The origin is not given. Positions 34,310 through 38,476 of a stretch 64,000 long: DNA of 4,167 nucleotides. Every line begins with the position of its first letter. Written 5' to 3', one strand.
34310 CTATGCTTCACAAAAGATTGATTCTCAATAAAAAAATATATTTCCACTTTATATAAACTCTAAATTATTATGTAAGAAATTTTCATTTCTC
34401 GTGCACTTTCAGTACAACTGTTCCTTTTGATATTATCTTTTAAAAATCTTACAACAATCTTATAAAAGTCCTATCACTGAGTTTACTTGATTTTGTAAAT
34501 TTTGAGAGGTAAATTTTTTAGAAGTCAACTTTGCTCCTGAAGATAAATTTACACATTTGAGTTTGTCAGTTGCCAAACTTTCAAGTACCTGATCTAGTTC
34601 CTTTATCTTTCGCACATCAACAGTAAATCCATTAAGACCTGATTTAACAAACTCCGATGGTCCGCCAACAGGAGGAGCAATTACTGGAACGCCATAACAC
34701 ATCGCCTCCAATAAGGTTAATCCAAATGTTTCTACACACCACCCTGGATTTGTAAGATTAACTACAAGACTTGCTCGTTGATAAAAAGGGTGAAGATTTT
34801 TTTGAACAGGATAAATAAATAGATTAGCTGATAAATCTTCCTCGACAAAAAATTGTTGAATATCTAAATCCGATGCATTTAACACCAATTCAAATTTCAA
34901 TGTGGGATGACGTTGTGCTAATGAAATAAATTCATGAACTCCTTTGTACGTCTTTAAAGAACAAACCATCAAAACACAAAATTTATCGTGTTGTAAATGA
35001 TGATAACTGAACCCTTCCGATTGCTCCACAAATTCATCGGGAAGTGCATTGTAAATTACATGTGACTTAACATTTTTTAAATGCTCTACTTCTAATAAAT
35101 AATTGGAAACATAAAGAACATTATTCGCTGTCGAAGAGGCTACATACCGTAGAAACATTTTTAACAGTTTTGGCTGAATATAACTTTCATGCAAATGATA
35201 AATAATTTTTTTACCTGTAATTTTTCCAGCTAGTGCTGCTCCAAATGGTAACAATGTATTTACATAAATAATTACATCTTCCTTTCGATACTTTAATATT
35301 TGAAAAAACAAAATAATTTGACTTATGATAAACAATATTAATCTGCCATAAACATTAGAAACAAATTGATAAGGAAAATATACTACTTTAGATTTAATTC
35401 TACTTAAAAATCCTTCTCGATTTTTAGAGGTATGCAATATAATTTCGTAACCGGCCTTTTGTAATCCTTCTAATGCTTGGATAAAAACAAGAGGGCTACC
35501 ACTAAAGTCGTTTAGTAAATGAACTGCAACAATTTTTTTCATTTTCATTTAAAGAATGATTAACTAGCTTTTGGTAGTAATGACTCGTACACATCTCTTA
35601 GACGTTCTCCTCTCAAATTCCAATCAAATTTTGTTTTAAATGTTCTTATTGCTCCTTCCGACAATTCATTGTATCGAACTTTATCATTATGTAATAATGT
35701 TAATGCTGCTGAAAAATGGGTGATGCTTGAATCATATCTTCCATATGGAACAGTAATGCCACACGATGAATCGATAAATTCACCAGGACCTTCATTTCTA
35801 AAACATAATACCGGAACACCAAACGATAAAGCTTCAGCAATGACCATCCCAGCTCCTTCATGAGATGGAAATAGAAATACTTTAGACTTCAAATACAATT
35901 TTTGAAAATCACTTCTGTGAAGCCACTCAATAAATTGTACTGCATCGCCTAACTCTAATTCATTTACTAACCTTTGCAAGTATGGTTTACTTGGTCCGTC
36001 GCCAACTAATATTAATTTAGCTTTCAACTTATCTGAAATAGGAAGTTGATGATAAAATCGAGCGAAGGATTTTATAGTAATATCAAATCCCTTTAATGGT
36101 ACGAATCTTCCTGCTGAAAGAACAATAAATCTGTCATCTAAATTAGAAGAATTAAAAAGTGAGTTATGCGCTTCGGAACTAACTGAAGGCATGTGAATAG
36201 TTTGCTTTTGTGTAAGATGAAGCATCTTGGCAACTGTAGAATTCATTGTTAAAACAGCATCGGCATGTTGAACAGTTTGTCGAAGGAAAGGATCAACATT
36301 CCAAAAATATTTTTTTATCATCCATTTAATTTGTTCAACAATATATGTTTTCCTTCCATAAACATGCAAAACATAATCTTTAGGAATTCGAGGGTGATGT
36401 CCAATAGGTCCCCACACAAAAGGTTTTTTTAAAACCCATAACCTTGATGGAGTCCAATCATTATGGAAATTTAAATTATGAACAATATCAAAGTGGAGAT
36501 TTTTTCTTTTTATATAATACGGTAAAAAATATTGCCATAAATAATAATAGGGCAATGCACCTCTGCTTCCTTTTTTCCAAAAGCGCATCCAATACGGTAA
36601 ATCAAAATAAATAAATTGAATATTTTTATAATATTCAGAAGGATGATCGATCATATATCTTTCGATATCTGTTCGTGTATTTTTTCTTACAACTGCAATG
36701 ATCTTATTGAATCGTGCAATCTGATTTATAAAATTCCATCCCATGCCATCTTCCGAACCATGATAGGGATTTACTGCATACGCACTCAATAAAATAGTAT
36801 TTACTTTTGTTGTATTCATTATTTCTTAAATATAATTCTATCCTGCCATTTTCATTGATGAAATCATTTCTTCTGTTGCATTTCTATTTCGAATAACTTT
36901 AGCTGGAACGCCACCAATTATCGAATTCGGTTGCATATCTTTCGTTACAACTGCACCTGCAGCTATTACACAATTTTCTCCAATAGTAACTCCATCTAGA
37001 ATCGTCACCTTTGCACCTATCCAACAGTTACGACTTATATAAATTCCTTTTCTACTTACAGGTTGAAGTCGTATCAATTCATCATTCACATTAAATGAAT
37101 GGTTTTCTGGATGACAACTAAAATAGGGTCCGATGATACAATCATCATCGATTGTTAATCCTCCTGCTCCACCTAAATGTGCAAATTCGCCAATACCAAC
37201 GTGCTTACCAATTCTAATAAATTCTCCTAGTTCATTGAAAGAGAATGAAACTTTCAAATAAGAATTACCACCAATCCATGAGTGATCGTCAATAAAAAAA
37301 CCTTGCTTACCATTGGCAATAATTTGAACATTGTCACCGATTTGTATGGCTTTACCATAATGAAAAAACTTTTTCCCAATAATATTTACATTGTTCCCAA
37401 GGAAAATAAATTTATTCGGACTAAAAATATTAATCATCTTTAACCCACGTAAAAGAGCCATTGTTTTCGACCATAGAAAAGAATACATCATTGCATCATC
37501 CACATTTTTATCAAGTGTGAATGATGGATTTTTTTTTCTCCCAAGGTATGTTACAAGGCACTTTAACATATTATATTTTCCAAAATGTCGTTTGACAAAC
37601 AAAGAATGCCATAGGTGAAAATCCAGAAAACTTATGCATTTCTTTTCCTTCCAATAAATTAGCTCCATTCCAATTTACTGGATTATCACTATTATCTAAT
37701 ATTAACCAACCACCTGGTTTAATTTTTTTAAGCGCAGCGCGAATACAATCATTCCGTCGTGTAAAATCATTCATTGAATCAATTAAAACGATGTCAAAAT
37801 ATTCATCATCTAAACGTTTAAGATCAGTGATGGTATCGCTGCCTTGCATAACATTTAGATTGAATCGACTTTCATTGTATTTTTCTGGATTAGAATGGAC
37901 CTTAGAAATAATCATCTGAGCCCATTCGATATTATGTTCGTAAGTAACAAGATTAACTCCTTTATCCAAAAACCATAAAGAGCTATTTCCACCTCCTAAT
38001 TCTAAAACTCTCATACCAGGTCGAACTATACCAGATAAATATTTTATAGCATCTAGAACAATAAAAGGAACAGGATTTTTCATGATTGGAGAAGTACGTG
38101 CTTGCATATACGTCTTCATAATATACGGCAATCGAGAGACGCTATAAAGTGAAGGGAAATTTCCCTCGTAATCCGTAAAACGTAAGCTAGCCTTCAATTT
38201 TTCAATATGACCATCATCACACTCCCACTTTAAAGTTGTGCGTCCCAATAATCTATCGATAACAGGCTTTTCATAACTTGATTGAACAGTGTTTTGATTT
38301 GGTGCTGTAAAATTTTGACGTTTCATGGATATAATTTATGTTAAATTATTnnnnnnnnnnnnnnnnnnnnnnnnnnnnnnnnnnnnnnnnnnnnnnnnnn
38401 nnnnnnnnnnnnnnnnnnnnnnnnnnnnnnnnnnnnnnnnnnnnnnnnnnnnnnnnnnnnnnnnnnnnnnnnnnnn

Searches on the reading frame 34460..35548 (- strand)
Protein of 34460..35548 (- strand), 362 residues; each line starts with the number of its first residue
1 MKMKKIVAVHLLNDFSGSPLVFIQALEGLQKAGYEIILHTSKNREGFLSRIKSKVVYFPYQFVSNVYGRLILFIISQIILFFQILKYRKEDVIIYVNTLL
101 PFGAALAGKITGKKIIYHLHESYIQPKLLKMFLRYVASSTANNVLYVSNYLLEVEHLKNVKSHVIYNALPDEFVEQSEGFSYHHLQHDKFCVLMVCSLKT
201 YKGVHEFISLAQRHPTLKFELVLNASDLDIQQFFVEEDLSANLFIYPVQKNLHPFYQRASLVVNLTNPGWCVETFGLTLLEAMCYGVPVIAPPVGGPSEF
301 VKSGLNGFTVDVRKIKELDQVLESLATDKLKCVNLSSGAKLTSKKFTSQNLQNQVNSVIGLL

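Call 3: search_protein_families(library=pfam, proteins=[window:34460-35548:-], max_evalue=0.01)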
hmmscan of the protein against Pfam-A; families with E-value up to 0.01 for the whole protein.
window:34460-35548:- (362 aa): 3 families
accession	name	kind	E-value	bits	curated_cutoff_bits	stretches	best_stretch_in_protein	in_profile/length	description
PF00534.26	Glycos_transf_1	-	1.6e-19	70.5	26.4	1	185-340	11-170/172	Glycosyl transferases group 1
PF13692.12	Glyco_trans_1_4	-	5.5e-14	53.1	27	1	192-328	4-142/142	Glycosyl transferases group 1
PF13439.12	Glyco_transf_4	-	2e-08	34.9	28.5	1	24-169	10-166/170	Glycosyltransferase Family 4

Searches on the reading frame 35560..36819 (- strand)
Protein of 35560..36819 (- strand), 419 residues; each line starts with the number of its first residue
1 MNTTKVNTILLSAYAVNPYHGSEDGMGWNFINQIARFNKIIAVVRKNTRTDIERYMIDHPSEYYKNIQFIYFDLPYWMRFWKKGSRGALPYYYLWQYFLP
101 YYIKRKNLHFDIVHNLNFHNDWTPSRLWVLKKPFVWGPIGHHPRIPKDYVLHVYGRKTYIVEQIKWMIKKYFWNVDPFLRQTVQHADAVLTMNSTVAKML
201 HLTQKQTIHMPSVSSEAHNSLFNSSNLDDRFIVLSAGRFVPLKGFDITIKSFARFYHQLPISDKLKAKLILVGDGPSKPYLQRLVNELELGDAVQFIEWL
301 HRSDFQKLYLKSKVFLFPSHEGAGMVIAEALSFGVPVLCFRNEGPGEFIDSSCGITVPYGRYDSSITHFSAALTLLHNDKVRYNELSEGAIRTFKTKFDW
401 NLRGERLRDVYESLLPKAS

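Call 3: search_protein_families(library=pfam, proteins=[window:35560-36819:-], max_evalue=0.01)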
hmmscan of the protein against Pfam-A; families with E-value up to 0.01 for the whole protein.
window:35560-36819:- (419 aa): 3 families
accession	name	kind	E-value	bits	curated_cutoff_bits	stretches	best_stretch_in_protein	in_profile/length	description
PF00534.26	Glycos_transf_1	-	9.8e-26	90.8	26.4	1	223-387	7-166/172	Glycosyl transferases group 1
PF13692.12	Glyco_trans_1_4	-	1.6e-21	77.5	27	1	231-362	2-129/142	Glycosyl transferases group 1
PF20706.3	GT4-conflict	-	4.6e-09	36.2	26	1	224-352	191-323/385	Family 4 Glycosyltransferase in conflict systems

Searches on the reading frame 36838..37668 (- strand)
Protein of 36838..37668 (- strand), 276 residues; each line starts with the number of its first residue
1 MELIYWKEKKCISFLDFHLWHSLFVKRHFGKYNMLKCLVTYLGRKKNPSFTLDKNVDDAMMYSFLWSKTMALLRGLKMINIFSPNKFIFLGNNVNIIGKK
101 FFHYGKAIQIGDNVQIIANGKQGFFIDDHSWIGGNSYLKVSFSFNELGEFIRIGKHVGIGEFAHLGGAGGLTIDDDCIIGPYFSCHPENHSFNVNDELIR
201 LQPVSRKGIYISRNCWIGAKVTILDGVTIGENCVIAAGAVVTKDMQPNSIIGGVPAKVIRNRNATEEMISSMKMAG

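Call 3: search_protein_families(library=pfam, proteins=[window:36838-37668:-], max_evalue=0.01)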
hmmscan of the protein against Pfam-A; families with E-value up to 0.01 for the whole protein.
window:36838-37668:- (276 aa): 3 families
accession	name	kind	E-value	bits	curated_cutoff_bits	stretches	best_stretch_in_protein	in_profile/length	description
PF00132.30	Hexapep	-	1.4e-12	47.2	27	1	209-243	2-36/36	Bacterial transferase hexapeptide (six repeats)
PF14602.12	Hexapep_2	-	7e-09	35.7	27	1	213-243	6-34/34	Hexapeptide repeat of succinyl-transferase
PF25084.1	LbH_EIF2B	-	0.0014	19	54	0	213-245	71-103/105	EIF2B subunit epsilon LbH domain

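Call 4: search_protein_families(library=ncbifam, proteins=[window:36838-37668:-], max_evalue=0.01)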
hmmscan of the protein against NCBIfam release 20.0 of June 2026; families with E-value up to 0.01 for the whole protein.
window:36838-37668:- (276 aa): 45 families (the best 25 are shown)
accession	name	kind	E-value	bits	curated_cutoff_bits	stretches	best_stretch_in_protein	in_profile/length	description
NF007240.0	PRK09677.1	equivalog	8.7e-22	77.6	243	1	151-265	66-187/192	putative lipopolysaccharide biosynthesis O-acetyl transferase WbbJ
NF007076.0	PRK09527.1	equivalog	1.6e-19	70.1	347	1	131-265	57-188/203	galactoside O-acetyltransferase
NF007797.0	PRK10502.1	subfamily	4.5e-18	65.5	192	1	151-265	73-182/183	WcaF family extracellular polysaccharide biosynthesis acetyltransferase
TIGR03308.1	phn_thr-fam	hypoth_equivalog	2.5e-16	60.1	201.65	1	183-265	83-165/204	phosphonate metabolim protein, transferase hexapeptide repeat family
NF007499.0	PRK10092.1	equivalog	9.2e-16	58.2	314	1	206-261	127-182/183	maltose O-acetyltransferase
TIGR03532.1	DapD_Ac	equivalog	1.3e-15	57.6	231.75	1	201-264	153-216/231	2,3,4,5-tetrahydropyridine-2,6-dicarboxylate N-acetyltransferase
NF000101.1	stregram_VatA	exception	1.5e-15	57.4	450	1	197-264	106-174/219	streptogramin A O-acetyltransferase Vat(A)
NF000311.1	Vat_ABCDEFH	equivalog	4.4e-15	55.8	300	1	209-270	111-171/201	Vat family streptogramin A O-acetyltransferase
NF033468.1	stregram_VatI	exception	7.5e-15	55.3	415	1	140-268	49-172/208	streptogramin A O-acetyltransferase Vat(I)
NF000490.1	chloram_CatB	equivalog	4.3e-14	52.3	350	1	208-275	110-177/210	type B chloramphenicol O-acetyltransferase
NF000504.1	stregram_VatH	exception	8.4e-14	52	475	1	150-268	64-177/216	streptogramin A O-acetyltransferase Vat(H)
TIGR03570.1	NeuD_NnaD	subfamily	1.3e-13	51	160.8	1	208-257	153-202/202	NeuD/PglB/VioB family sugar acetyltransferase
NF000097.1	stregram_VatC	exception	2.2e-13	50.6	425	1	202-273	111-183/212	streptogramin A O-acetyltransferase Vat(C)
NF058585.1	HptprglPActTf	PfamEq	8.6e-13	48.2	300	1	209-268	107-166/172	heptaprenylglyceryl phosphate O-acetyltransferase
NF041874.1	EPS_EpsC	equivalog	3.5e-12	46.3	150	1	211-262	116-167/168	serine O-acetyltransferase EpsC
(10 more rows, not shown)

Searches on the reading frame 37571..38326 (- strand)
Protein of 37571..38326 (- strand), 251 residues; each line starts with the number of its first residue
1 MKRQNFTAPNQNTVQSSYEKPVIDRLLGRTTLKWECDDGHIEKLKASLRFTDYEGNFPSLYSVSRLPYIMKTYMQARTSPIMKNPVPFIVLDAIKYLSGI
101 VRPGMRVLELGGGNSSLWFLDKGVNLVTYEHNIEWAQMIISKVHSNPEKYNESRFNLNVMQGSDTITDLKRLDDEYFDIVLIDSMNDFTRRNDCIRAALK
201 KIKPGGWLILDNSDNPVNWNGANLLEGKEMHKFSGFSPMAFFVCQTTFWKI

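Call 3: search_protein_families(library=pfam, proteins=[window:37571-38326:-], max_evalue=0.01)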
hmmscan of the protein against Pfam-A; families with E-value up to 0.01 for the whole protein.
window:37571-38326:- (251 aa): 4 families
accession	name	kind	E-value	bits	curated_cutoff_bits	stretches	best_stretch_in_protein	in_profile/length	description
PF13578.12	Methyltransf_24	-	4.8e-07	31.1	26.3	1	108-212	1-104/105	Methyltransferase domain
PF13847.12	Methyltransf_31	-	7.7e-05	22.9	27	1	103-214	3-113/145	Methyltransferase domain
PF13489.12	Methyltransf_23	-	0.00021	21.5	27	1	92-217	11-123/164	Methyltransferase domain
PF08241.18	Methyltransf_11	-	0.0016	19.4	21.2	1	112-210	7-95/95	Methyltransferase domain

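Call 4: search_protein_families(library=ncbifam, proteins=[window:37571-38326:-], max_evalue=0.01)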
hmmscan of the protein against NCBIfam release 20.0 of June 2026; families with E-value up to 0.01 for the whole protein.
window:37571-38326:- (251 aa): 3 families
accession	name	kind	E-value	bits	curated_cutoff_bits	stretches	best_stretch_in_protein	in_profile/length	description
NF001240.0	PRK00216.1-1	equivalog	0.00055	19.1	378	1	100-217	60-175/251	bifunctional demethylmenaquinone methyltransferase/2-methoxy-6-polyprenyl-1,4-benzoquinol methylase UbiE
TIGR01983.1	UbiG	equivalog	0.004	16.5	102.95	1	49-210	11-151/228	bifunctional 2-polyprenyl-6-hydroxyphenol methylase/3-demethylubiquinol 3-O-methyltransferase UbiG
NF043040.1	corrin_prot_MT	hypoth_equivalog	0.0081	15.6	180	0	99-213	37-150/216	corrinoid protein-associated methyltransferase CpaM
